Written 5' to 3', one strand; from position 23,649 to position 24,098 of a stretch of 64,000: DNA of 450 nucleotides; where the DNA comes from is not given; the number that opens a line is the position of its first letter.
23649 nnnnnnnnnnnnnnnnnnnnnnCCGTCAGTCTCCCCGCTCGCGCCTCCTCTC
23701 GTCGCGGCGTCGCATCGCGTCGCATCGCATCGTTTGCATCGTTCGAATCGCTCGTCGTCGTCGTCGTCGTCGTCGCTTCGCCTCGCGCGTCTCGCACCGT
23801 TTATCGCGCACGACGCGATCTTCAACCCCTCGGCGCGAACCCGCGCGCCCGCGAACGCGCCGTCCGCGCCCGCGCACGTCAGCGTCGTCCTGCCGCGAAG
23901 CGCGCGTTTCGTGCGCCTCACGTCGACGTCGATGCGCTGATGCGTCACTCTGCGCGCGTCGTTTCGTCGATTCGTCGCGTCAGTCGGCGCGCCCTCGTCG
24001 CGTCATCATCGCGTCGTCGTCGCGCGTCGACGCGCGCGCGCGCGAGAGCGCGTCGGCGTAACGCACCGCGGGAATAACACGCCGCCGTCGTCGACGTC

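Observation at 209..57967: Hidden 5'-proximal introns with an almost invariant GTGCG donor and (G)ACTGACG branch site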

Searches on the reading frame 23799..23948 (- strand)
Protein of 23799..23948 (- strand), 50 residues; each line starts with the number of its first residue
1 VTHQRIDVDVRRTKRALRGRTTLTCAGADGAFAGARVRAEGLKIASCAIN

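Call 44: search_protein_representatives(protein=window:23799-23948:-)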
Query: 50 residues. Proteins with E-value up to 0.001 (for the whole library): 4; up to 1e-10: 1; up to 1e-30: 0. The best 4 are listed.
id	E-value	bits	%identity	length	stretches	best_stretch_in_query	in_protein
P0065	1.9e-23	95.5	98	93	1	1-50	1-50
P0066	3.7e-08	48.4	38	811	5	6-42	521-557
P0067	1.6e-06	43.3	42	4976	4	14-44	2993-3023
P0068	7.6e-05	38.2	33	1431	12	5-43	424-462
